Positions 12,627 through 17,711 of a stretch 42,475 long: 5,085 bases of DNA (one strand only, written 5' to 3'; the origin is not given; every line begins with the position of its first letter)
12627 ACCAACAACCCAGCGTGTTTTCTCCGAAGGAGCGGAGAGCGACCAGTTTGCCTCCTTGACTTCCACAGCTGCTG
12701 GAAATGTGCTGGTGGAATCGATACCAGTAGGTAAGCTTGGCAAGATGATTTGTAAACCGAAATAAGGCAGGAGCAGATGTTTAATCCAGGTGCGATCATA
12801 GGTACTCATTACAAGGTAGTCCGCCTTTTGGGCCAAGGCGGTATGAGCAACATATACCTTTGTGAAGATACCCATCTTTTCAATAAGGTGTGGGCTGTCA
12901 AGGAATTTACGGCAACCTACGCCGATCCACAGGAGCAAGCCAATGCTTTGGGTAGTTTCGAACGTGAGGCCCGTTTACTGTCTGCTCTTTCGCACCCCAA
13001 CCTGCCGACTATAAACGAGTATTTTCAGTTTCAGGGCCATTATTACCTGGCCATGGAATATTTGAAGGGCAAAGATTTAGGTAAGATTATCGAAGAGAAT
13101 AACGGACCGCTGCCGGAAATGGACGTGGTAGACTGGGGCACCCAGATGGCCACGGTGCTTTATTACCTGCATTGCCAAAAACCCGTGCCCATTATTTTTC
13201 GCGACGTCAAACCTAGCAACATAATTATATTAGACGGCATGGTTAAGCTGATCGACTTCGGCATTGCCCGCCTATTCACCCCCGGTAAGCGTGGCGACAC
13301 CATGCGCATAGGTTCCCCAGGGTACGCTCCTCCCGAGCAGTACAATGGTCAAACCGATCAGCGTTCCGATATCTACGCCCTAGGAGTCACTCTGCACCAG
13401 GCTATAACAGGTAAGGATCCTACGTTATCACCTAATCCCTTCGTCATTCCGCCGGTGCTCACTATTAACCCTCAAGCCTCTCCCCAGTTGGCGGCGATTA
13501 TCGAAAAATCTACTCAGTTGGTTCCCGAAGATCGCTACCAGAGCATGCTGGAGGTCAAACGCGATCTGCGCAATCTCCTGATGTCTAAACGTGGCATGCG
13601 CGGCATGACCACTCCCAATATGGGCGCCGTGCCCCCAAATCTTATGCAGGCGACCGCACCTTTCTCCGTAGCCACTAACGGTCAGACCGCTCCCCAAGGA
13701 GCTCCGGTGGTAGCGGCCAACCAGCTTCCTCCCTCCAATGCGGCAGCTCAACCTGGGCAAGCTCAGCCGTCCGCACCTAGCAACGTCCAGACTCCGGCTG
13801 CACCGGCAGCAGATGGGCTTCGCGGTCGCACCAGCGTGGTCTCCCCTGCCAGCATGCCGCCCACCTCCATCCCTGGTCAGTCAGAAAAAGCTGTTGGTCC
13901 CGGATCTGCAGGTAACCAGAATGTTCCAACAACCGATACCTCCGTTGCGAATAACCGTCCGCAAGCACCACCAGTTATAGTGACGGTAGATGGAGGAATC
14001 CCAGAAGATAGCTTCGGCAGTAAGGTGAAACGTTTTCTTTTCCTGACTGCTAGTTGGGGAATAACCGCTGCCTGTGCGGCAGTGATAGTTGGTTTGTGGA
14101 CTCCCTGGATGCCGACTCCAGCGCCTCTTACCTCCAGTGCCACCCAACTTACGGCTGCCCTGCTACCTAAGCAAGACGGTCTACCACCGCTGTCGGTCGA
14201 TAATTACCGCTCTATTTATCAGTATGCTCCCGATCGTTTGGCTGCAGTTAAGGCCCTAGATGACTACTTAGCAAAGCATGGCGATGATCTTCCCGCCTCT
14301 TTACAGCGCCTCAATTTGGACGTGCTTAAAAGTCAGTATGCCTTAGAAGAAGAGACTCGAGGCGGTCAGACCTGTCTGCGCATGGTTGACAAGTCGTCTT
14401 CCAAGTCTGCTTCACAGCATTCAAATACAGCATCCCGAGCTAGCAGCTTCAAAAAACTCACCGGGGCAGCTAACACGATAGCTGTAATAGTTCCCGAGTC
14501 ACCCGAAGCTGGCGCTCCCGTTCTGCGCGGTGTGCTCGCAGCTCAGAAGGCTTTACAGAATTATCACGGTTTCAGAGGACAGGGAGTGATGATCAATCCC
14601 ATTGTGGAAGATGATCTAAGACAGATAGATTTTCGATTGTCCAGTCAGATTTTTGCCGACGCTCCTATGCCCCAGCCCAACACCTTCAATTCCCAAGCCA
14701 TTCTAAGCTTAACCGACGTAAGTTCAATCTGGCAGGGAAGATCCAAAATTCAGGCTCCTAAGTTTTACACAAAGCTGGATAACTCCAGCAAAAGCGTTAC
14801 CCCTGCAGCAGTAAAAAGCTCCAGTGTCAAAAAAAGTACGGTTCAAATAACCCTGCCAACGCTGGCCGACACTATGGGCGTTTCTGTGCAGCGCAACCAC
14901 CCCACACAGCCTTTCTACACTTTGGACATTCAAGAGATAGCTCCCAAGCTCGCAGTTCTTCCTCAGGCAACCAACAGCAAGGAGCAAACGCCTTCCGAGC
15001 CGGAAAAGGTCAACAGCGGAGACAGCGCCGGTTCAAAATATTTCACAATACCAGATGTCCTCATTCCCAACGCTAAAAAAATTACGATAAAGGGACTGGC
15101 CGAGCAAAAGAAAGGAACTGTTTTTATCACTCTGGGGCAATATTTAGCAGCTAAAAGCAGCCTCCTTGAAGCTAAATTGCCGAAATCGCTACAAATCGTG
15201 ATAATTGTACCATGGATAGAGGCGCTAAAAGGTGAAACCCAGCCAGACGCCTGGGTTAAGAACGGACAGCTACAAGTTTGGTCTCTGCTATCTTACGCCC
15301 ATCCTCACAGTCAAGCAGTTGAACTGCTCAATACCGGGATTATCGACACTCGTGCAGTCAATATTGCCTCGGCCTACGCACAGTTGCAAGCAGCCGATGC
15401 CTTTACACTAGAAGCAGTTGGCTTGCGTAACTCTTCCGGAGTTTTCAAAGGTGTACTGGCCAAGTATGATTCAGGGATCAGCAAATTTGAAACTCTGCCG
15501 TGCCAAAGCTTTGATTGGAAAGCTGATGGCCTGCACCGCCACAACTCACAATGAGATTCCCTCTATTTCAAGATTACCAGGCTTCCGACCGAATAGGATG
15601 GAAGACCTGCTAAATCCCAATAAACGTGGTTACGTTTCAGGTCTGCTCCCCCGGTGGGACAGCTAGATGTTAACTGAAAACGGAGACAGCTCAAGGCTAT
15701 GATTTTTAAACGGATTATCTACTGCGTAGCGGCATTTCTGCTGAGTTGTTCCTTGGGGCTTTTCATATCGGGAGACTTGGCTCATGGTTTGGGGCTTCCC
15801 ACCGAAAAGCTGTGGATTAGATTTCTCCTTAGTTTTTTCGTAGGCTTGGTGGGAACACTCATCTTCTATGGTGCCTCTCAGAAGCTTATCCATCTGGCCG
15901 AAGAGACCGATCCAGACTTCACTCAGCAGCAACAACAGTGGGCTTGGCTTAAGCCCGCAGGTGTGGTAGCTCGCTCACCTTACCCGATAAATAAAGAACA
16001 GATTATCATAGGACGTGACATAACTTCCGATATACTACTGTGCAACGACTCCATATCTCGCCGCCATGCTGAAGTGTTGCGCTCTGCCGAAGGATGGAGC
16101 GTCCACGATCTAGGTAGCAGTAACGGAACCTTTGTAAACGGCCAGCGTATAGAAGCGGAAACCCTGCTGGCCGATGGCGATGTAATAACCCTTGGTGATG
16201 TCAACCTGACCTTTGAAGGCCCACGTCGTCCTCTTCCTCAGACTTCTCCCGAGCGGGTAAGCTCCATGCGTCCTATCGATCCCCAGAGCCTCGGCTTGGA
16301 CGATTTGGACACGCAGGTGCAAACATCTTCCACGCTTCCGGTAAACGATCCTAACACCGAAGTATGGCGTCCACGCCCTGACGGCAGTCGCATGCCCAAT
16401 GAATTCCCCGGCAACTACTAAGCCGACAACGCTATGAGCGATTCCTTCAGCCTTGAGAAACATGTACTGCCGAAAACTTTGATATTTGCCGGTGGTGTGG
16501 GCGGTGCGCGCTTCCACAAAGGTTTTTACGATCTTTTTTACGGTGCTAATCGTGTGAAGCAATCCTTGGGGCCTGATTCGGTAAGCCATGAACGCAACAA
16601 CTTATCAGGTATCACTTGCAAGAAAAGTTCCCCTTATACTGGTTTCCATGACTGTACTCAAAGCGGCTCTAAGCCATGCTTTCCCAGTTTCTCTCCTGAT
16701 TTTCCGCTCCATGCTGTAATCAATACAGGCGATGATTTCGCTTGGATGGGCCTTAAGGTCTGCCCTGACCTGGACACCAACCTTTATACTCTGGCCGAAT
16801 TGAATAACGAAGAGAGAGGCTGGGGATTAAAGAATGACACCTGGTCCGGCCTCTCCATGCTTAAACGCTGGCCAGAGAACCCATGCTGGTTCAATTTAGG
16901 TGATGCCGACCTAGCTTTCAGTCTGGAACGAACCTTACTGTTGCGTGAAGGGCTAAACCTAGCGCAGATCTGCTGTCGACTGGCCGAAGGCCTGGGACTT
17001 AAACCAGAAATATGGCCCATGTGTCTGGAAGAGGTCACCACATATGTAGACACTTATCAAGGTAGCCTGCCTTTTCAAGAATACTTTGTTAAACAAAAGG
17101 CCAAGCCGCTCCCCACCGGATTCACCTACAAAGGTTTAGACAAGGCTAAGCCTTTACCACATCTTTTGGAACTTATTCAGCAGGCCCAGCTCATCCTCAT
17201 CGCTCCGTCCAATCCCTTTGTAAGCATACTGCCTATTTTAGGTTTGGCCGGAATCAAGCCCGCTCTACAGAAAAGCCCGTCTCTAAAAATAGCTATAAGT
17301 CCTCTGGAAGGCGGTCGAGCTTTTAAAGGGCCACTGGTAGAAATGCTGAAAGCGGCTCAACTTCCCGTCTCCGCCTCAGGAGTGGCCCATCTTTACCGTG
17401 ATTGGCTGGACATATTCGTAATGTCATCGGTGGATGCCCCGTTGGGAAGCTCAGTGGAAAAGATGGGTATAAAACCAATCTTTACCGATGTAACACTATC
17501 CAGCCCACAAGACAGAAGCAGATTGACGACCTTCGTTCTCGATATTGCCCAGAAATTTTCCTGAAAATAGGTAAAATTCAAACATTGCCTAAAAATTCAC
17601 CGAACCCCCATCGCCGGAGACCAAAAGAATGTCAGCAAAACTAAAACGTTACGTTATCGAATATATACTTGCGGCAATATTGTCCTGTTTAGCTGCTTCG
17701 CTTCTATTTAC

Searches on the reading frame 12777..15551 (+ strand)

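Call 6: search_protein_families(library=pfam, proteins=[window:12777-15551:+], max_evalue=0.01)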
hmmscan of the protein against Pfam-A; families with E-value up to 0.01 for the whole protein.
window:12777-15551:+ (925 aa): 3 families
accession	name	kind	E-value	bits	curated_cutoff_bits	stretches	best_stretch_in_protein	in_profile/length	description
PF00069.31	Pkinase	-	2.1e-39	136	31.7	1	12-216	1-197/263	Protein kinase domain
PF07714.23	PK_Tyr_Ser-Thr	-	1.3e-19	70.9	23.1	1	15-217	4-206/258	Protein tyrosine and serine/threonine kinase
PF01636.29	APH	-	0.0006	20.1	23.2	0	46-132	25-108/239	Phosphotransferase enzyme family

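Call 17: search_protein_families(library=ncbifam, proteins=[window:12777-15551:+], max_evalue=0.001)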
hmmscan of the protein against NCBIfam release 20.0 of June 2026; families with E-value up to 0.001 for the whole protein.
window:12777-15551:+ (925 aa): 15 families
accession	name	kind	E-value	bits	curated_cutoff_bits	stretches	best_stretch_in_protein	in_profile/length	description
NF033483.0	PknB_PASTA_kin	equivalog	1.5e-53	182.7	450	1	5-284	2-285/563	Stk1 family PASTA domain-containing Ser/Thr kinase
NF047741.1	antiphage_MADS6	equivalog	4e-35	121.4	460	2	3-133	488-609/612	methylation-associated defense system protein kinase MAD6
NF052427.1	StpK7MSMEG_1200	equivalog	9.7e-33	113.5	900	1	10-270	7-271/601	serine/threonine protein kinase StpK7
NF038150.1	lanthi_synth_IV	equivalog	2.7e-29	102.1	650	1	7-266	186-455/851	class IV lanthionine synthetase LanL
NF038151.1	lanthi_synth_III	equivalog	5.6e-17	61.4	575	1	26-259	236-460/833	class III lanthionine synthetase LanKC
TIGR03903.1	TOMM_kin_cyc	equivalog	2.4e-16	58.8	705.75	1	52-267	16-247/1267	TOMM system kinase/cyclase fusion protein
NF033442.0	BREX_PglW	equivalog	3.4e-15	54.9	990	1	4-216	506-710/1391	BREX system serine/threonine kinase PglW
NF009651.0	PRK13184.1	equivalog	4.9e-15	54.6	839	1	11-268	3-291/932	serine/threonine-protein kinase PknD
NF053615.1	SerThrKinAfsKStmc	equivalog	1.6e-14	53.5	1300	1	12-388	15-394/809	protein serine/threonine kinase AfsK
NF043056.1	T4SS_LegK1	equivalog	6.6e-08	31.6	550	1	87-204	152-278/516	Dot/Icm T4SS effector kinase LegK1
NF058632.1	SerThrKinPrkT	equivalog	5.8e-07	28.8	280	1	9-160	20-161/322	serine/threonine protein kinase PrkT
NF011463.0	PRK14879.1-4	equivalog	1.1e-06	28.3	188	1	61-166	65-162/237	Kae1-associated kinase Bud32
TIGR03724.2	arch_bud32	equivalog_domain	1.3e-06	28.1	125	1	63-165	42-132/193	KEOPS complex kinase/ATPase Bud32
NF041408.1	XopAU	subfamily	0.0001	22.1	450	0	123-212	333-417/498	XopAU family type III secretion system effector serine/threonine kinase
NF011460.0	PRK14879.1-1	equivalog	0.00058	19.1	199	0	62-165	59-158/232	Kae1-associated kinase Bud32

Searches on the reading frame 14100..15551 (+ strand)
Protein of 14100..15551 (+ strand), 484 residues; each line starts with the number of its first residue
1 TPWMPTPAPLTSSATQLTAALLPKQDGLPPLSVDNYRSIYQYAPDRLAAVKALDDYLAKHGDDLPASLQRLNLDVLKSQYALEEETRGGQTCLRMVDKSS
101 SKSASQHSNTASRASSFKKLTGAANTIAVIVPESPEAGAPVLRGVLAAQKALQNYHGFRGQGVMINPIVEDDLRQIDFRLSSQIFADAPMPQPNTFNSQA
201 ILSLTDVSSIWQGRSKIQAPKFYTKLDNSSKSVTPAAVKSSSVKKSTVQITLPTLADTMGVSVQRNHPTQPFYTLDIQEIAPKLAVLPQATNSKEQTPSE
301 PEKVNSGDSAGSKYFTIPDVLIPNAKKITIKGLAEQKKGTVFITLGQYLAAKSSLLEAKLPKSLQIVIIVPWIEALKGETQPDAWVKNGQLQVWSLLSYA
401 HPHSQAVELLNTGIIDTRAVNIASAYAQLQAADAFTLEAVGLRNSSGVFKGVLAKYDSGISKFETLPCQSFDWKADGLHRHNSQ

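Call 75: search_protein_families(library=pfam, proteins=[window:14100-15551:+], max_evalue=0.01)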
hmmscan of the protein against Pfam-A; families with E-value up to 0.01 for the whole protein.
window:14100-15551:+ (484 aa): 0 families

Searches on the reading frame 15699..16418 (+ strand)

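Call 6: search_protein_families(library=pfam, proteins=[window:15699-16418:+], max_evalue=0.01)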
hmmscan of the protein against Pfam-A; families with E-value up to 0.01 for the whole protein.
window:15699-16418:+ (240 aa): 2 families
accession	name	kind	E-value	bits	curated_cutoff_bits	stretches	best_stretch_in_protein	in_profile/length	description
PF00498.31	FHA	-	4.7e-21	75.4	20.7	1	102-166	1-67/67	FHA domain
PF16697.10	Yop-YscD_cpl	-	2.2e-17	63.5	33.2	1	95-173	12-91/94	Inner membrane component of T3SS, cytoplasmic domain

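Call 17: search_protein_families(library=ncbifam, proteins=[window:15699-16418:+], max_evalue=0.001)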
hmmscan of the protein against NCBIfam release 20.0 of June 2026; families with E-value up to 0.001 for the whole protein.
window:15699-16418:+ (240 aa): 6 families
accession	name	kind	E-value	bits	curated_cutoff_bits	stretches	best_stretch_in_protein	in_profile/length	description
NF049868.1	FhaB_Rv0019c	equivalog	1.3e-17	64.3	125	1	87-169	73-155/158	FHA domain-containing protein FhaB/FipA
NF041660.2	oxygluDhInhib_OdhI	equivalog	7e-16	58.3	200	1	89-172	45-127/130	oxoglutarate dehydrogenase inhibitor Odhl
NF033760.1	gliding_GltG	equivalog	3.2e-11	42.5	650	1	98-176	22-100/650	adventurous gliding motility protein GltG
TIGR03354.1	VI_FHA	hypoth_equivalog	7.5e-11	42.5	120.25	1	95-188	19-122/420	type VI secretion system-associated FHA domain protein TagH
NF052573.1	HisKinEspAMyxo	equivalog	8.7e-11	40.6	1400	1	94-169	40-115/755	serine histidine kinase EspA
NF052403.1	ESX1TransRegEspM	equivalog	1.2e-05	24.3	550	1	98-172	27-103/367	ESX-1 type VII secretion system transcriptional regulator EspM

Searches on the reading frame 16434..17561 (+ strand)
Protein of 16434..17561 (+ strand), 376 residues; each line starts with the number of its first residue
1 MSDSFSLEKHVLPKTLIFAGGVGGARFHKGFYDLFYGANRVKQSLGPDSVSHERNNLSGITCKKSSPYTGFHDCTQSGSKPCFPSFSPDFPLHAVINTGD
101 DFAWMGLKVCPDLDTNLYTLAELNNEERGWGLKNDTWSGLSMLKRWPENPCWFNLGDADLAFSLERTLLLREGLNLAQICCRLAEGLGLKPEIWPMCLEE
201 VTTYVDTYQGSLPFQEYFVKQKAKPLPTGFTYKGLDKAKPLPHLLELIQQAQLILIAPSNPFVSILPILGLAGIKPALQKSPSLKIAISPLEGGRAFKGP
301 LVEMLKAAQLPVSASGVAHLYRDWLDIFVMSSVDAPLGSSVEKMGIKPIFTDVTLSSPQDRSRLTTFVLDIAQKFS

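Call 6: search_protein_families(library=pfam, proteins=[window:16434-17561:+], max_evalue=0.01)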
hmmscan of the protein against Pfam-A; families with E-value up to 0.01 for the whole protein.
window:16434-17561:+ (376 aa): 1 family
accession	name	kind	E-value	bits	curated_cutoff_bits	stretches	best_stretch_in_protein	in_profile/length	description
PF01933.23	CofD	-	2e-30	106.5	30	1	92-330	24-249/290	2-phospho-L-lactate transferase CofD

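Call 17: search_protein_families(library=ncbifam, proteins=[window:16434-17561:+], max_evalue=0.001)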
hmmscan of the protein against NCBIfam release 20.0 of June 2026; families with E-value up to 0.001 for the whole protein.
window:16434-17561:+ (376 aa): 2 families
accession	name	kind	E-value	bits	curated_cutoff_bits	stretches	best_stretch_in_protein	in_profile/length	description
TIGR01819.1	F420_cofD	equivalog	1.5e-67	227.8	257.45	1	16-369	2-300/301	2-phospho-L-lactate transferase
TIGR01826.1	CofD_related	subfamily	4e-06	26.5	196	1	184-289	108-211/310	uridine diphosphate-N-acetylglucosamine-binding protein YvcK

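Call 39: find_homologous_proteins(query=window:16434-17561:+)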
Query window:16434-17561:+ (376 aa): 7245 proteins with E <= 0.001 among 8000 candidates; the best 120 are listed.
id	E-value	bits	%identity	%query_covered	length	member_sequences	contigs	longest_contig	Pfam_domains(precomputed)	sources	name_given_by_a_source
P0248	5.5e-257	870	100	100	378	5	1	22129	PF01933.24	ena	-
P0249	2.2e-118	414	55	95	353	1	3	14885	PF01933.24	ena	-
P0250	5.2e-118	412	55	97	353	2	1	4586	PF01933.24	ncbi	-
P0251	1.6e-117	411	55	95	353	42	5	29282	PF01933.24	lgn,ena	-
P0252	1.9e-117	411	55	96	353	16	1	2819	PF01933.24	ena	-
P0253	6.3e-117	409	56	96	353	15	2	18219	PF01933.24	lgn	-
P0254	1.1e-116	408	55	95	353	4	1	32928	PF01933.24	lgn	-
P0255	6.3e-116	406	54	95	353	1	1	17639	PF01933.24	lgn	-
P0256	5.1e-114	399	54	95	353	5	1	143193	PF01933.24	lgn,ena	-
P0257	1.1e-107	378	50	96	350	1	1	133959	PF01933.24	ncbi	ncbi:MAG: 2-phospho-L-lactate transferase CofD family protein [Candidatus Bruticola sp.]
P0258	4.8e-105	370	50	97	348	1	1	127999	PF01933.24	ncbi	ncbi:MAG: 2-phospho-L-lactate transferase CofD family protein [Candidatus Bruticola sp.]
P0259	2.5e-91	325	44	95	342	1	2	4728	PF01933.24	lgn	-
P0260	7.7e-82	293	42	95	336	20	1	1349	PF01933.24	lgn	-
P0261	2.1e-79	285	47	74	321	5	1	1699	PF01933.24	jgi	-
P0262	3.1e-77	278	46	76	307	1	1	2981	PF01933.24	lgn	-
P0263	5.8e-77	277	47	76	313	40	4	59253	PF01933.24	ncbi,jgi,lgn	jgi:LPPG:FO 2-phospho-L-lactate transferase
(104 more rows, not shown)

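Call 40: find_encoding_contigs(protein=P0263, flank=6000, max_places=3)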
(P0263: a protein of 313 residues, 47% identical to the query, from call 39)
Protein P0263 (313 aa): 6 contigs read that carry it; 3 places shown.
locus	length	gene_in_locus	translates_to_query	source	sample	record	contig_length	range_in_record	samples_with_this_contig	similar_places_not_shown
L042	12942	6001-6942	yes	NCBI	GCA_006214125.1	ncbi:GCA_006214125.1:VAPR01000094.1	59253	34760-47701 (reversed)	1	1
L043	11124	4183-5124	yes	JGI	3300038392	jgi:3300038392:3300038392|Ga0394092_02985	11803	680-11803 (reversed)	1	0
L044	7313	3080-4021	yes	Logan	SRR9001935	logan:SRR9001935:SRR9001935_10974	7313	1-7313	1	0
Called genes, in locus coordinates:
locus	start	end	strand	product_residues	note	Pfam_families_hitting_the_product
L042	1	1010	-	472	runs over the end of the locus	PF21760:SecD_1st, PF22599:SecDF_P1_head, PF02355:SecD_SecF_C, PF03176:MMPL (weak)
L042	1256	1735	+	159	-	-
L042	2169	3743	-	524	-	PF00140:Sigma70_r1_2, PF04542:Sigma70_r2, PF04539:Sigma70_r3, PF04545:Sigma70_r4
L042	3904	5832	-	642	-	PF01807:Zn_ribbon_DnaG, PF08275:DNAG_N, PF01751:Toprim, PF13155:Toprim_2, PF13662:Toprim_4, PF10410:DnaB_bind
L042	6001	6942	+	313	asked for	PF01933:CofD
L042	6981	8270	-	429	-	PF03137:OATP (faint), PF07690:MFS_1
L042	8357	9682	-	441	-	PF16317:Glyco_hydro_99, PF03659:Glyco_hydro_71 (faint), PF14307:Glyco_tran_WbsX (weak)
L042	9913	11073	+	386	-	PF01266:DAO, PF01946:Thi4 (weak), PF13450:NAD_binding_8 (weak)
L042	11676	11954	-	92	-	PF03683:UPF0175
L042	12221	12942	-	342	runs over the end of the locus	PF09084:NMT1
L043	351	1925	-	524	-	PF00140:Sigma70_r1_2, PF04542:Sigma70_r2, PF04539:Sigma70_r3, PF04545:Sigma70_r4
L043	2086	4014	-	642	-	PF01807:Zn_ribbon_DnaG, PF08275:DNAG_N, PF01751:Toprim, PF13155:Toprim_2, PF13662:Toprim_4, PF10410:DnaB_bind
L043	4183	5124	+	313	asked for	PF01933:CofD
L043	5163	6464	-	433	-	PF03137:OATP (faint), PF07690:MFS_1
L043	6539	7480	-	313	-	PF16317:Glyco_hydro_99, PF03659:Glyco_hydro_71 (faint), PF14307:Glyco_tran_WbsX (weak)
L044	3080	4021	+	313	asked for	PF01933:CofD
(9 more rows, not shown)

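Call 41: search_solved_structures(query=window:16434-17561:+, max_evalue=0.001, show_alignments=1)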
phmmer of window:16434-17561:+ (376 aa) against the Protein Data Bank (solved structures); distinct sequences matched with E-value up to 0.001: 2.
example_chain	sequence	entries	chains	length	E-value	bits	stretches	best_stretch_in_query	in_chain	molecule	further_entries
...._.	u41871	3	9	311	1.5e-45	159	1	87-368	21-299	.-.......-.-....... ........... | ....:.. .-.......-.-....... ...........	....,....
6uvx_B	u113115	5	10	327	2.1e-43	151.9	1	90-322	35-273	Phosphoenolpyruvate transferase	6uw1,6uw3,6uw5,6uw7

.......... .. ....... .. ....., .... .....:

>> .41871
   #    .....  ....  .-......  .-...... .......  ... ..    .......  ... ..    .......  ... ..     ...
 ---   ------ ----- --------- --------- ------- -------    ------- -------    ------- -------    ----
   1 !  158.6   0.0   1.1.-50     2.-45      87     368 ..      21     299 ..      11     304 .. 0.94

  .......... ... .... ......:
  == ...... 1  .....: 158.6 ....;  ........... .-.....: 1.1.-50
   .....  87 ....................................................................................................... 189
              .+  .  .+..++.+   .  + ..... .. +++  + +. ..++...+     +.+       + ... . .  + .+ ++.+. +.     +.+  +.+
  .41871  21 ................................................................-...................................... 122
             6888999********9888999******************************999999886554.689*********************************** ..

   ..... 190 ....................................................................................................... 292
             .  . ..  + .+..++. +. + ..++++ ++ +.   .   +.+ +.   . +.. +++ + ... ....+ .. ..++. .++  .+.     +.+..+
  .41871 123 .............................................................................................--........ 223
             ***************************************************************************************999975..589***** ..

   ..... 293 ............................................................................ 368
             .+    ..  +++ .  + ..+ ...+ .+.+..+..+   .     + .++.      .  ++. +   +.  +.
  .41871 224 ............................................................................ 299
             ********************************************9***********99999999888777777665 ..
